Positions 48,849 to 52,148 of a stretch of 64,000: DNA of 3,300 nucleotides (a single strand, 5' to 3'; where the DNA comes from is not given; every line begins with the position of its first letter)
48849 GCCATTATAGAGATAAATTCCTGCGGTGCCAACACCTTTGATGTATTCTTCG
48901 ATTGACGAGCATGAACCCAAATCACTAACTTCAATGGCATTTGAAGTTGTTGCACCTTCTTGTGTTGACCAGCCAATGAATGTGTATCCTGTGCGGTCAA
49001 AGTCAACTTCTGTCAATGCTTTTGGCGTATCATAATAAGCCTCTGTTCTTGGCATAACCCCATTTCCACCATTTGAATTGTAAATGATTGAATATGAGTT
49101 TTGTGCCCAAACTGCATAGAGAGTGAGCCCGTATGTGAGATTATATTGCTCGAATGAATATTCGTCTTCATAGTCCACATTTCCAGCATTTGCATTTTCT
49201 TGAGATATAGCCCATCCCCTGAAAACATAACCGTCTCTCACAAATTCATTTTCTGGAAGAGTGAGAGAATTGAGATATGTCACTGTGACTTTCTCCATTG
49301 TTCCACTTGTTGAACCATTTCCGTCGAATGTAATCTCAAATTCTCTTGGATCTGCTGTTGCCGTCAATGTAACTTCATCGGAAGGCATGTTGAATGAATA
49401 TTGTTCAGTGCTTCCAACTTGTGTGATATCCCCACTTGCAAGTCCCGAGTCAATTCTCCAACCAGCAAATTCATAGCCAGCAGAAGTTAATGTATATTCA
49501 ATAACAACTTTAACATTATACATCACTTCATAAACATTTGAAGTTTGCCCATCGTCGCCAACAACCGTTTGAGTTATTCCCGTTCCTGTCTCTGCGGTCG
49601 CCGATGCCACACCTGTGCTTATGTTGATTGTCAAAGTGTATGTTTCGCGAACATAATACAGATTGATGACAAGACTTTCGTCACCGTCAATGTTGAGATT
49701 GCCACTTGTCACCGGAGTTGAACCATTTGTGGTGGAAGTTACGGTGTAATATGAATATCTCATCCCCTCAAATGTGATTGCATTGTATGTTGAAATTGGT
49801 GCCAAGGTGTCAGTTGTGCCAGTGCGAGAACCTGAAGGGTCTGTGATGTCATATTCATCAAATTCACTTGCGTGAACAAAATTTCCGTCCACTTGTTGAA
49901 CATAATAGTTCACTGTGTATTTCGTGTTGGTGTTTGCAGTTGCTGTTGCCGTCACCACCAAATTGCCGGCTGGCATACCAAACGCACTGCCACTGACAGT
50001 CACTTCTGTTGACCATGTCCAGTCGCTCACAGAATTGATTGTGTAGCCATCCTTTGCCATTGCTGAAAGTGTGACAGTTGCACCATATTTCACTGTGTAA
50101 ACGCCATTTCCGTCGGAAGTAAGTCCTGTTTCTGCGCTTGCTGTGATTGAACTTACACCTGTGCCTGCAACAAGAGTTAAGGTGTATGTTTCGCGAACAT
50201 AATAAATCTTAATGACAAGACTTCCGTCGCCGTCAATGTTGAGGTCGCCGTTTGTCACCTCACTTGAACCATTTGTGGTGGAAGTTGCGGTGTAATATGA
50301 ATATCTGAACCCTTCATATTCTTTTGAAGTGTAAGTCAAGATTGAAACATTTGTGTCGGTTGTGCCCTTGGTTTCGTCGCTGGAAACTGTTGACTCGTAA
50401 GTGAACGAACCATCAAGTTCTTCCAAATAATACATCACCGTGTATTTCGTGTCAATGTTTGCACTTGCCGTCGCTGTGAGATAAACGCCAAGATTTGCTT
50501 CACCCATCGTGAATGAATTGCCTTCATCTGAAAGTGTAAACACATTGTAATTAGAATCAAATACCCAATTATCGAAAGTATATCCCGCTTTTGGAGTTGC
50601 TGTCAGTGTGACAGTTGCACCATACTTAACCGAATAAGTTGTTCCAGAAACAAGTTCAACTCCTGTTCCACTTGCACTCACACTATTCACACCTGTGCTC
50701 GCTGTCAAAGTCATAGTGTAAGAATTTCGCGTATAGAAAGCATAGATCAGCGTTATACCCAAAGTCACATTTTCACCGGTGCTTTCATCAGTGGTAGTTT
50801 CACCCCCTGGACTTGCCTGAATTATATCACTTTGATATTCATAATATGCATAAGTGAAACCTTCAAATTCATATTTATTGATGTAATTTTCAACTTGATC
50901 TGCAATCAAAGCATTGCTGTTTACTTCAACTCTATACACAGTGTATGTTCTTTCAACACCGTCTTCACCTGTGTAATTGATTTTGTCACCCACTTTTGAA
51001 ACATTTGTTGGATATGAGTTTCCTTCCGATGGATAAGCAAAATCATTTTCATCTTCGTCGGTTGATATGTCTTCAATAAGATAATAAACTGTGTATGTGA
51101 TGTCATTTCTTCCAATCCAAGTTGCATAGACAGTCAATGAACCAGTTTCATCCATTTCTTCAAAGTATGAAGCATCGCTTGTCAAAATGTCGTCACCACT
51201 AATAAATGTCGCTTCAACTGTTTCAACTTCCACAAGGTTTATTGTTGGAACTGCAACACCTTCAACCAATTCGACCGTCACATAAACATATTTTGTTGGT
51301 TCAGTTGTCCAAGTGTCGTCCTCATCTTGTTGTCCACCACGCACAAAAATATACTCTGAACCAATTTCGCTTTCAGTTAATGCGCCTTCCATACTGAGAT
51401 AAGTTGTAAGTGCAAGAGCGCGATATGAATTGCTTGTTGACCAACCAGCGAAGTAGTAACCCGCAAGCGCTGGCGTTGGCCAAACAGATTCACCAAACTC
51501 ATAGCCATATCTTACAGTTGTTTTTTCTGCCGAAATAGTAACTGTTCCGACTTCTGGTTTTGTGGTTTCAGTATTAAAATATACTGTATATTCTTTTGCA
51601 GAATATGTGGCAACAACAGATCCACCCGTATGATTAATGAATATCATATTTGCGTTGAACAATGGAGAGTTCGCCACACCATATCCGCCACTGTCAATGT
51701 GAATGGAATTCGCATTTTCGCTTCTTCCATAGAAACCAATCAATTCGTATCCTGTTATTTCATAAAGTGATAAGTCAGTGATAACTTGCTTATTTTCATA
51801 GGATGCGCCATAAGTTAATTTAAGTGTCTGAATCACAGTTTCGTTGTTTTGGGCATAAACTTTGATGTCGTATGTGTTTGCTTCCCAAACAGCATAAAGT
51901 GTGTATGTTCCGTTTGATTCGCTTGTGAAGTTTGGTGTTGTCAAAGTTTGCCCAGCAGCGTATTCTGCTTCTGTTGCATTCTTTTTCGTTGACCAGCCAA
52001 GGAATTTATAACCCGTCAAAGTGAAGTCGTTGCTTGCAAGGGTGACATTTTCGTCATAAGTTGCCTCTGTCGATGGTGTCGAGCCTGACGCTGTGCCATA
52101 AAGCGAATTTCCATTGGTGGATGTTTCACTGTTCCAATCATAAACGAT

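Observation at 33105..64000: Uninterrupted >30.9 kb ORF: a surface protein of more than 10,297 residues, still open at the window edge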

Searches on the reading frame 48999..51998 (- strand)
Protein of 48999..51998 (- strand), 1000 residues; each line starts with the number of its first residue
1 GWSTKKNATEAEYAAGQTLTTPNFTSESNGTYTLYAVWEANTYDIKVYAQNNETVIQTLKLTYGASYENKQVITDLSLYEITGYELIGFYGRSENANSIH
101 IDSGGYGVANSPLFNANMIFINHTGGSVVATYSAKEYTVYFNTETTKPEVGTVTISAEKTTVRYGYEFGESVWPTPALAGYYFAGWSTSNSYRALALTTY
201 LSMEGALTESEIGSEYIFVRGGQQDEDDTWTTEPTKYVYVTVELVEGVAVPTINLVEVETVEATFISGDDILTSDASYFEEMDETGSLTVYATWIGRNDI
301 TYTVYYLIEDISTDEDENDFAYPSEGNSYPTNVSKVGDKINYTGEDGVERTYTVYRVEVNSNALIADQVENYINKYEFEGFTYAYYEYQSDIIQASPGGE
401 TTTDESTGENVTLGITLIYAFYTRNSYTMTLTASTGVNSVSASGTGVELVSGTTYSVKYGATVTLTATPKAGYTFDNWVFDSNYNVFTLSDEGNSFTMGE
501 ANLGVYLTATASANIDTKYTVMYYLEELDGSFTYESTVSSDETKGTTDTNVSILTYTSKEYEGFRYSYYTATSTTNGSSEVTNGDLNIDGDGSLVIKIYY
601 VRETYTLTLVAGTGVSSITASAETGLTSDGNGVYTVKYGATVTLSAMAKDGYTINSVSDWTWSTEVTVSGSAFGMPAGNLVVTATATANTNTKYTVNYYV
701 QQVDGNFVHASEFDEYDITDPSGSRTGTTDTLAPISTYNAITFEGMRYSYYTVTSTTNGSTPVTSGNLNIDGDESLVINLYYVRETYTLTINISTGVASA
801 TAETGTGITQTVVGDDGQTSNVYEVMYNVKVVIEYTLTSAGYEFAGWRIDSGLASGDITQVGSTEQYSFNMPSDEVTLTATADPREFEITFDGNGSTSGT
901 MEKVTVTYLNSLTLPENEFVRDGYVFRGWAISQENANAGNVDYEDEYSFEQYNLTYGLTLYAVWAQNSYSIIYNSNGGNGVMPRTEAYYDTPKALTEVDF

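Call 28: search_protein_families(library=pfam, proteins=[window:48999-51998:-], max_evalue=0.1)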
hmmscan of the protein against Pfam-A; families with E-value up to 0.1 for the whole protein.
window:48999-51998:- (1000 aa): 2 families
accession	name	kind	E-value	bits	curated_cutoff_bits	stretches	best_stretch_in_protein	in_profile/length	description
PF09479.16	Flg_new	-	4.2e-15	56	27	4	887-962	1-64/65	Listeria-Bacteroides repeat domain (List_Bact_rpt)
PF18998.6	Flg_new_2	-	1.8e-11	44.3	23.6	3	444-505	9-65/73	Divergent InlB B-repeat domain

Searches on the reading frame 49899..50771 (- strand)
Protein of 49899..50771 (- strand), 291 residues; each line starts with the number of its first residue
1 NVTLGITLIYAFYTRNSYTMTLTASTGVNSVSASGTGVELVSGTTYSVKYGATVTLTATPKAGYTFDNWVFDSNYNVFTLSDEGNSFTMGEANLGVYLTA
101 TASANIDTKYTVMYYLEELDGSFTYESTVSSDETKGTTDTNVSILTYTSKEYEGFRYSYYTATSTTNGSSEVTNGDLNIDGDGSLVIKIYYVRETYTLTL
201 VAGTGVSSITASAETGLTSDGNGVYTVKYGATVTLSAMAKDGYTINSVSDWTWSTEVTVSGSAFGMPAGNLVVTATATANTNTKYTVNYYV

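Call 44: predict_structure(alignment_id=A1)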
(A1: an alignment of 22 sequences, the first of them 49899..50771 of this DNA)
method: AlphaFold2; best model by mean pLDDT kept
length: 291 residues; sequences in the alignment: 22
mean_pLDDT: 90.2   pTM: 0.77
mean pLDDT of the five models: 90.2, 89.5, 89.3, 89.1, 88.9
residues with pLDDT >= 90: 207; 70-90: 60; 50-70: 24; < 50: 0
segments of 3 or more residues with pLDDT < 50: none
pLDDT, mean of each block of 10 residues (from residue 1): 72 90 97 97 96 95 95 68 81 81 96 95 83 86 90 95 86 90 94 98 96 97 96 97 88 93 96 95 73 58
secondary structure, 60 per line:
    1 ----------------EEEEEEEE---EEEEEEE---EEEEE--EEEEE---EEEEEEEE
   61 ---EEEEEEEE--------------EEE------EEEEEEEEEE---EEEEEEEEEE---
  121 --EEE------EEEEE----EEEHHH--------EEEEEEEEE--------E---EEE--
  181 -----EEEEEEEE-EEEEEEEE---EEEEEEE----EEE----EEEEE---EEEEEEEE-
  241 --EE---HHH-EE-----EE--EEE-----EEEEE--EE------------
elements in order: E17-24 E28-34 E38-42 E45-49 E53-60 E64-71 E86-88 E95-104 E108-117 E123-125 E132-136 E141-143 E155-163 E176-178 E186-193 E195-202 E206-212 E217-219 E224-228 E232-239 E263-265 E271-275

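Call 48: fold_search(model_id=the predicted structure, library=pdb)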
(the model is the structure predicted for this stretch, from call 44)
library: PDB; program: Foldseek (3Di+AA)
matches with E <= 10: 556; with E <= 0.001: 17
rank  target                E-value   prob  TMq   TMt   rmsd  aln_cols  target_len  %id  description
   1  7vcr_B                2.4e-05  1.00  0.25  0.19  12.4       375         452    8  Crystal Structure of PitA fragment from pilus islet-2 of Streptococcus oralis (released 2022-06-01)
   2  6m48_B                2.4e-05  1.00  0.23  0.12  14.6       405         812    9  Crystal structure of pilus adhesin, SpaC from Lactobacillus rhamnosus GG - P21212 form (released 2020-07-29)
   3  6m48_A                4.1e-05  1.00  0.26  0.12  13.2       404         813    8  Crystal structure of pilus adhesin, SpaC from Lactobacillus rhamnosus GG - P21212 form (released 2020-07-29)
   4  4oq1                  1.3e-04  0.89  0.19  0.17  14.6       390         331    9  Structure of the Streptococcal ancillary pilin (released 2014-04-23)
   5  6m3y                  1.3e-04  0.99  0.22  0.11  13.9       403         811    9  Crystal structure of pilus adhesin, SpaC from Lactobacillus rhamnosus GG - open conformation (released 2020-07-29)
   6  7vcn_B                1.8e-04  0.96  0.24  0.18  12.8       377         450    7  Crystal Structure of PitA fragment from pilus islet-2 of Streptococcus oralis with Tb-Xo4 (released 2022-07-13)
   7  5j4m_C                2.2e-04  0.82  0.18  0.20  18.3       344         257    9  Crystal structure of shaft pilin SpaA from Lactobacillus rhamnosus GG - E269A/D295N double mutant (released 2016-07-20)
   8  7bvx                  4.0e-04  0.98  0.23  0.26  20.4       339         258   10  Crystal structure of C-terminal fragment of pilus adhesin SpaC from Lactobacillus rhamnosus GG-Iodide soaked (released 2020-07-29)
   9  6fwv_B                5.8e-04  0.99  0.29  0.20   9.4       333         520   11  The Bacillus anthracis TIE protein (released 2018-08-08)
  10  5hdl_A                6.4e-04  0.77  0.19  0.20  19.6       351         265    9  Crystal structure of shaft pilin spaA from Lactobacillus rhamnosus GG - E269A mutant (released 2016-07-20)
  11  6fwv_A                6.7e-04  0.99  0.28  0.19   9.9       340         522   10  The Bacillus anthracis TIE protein (released 2018-08-08)
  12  5hts_E                6.7e-04  0.66  0.16  0.19  18.5       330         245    9  Crystal structure of shaft pilin spaA from Lactobacillus rhamnosus GG - D295N mutant (released 2016-07-20)
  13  5hts_C                6.7e-04  0.63  0.17  0.19  19.0       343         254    9  Crystal structure of shaft pilin spaA from Lactobacillus rhamnosus GG - D295N mutant (released 2016-07-20)
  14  8f70                  7.1e-04  0.94  0.24  0.16  14.8       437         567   11  Identification of an Immunodominant region on a Group A Streptococcus T-antigen Reveals Temperature-Dependent Motion in  (released 2023-03-08)
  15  5hts_A                7.1e-04  0.69  0.17  0.19  18.9       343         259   10  Crystal structure of shaft pilin spaA from Lactobacillus rhamnosus GG - D295N mutant (released 2016-07-20)
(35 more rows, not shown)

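Call 66: search_solved_structures(query=window:49899-50771:-, max_evalue=0.01)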
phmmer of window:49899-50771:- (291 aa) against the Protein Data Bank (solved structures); distinct sequences matched with E-value up to 0.01: 0.

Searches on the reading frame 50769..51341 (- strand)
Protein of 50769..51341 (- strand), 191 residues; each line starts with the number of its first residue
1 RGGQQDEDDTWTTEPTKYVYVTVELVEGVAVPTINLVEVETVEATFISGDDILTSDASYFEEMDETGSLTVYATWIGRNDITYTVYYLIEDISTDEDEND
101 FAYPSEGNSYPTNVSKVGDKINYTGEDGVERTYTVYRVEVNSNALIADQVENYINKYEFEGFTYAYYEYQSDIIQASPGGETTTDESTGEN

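Call 61: search_protein_families(library=pfam, proteins=[window:50769-51341:-], max_evalue=1)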
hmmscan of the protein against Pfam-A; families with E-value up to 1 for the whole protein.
window:50769-51341:- (191 aa): 1 family
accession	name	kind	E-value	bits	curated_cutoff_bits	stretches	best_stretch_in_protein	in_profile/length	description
PF24145.1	K1-lyase_N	-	0.068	13.7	27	1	105-140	17-51/72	K1 capsule-specific polysaccharide lyase, N-terminal domain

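Call 81: search_protein_families(library=ncbifam, proteins=[window:50769-51341:-], max_evalue=0.01)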
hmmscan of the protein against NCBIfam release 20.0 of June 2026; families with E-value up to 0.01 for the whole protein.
window:50769-51341:- (191 aa): 0 families
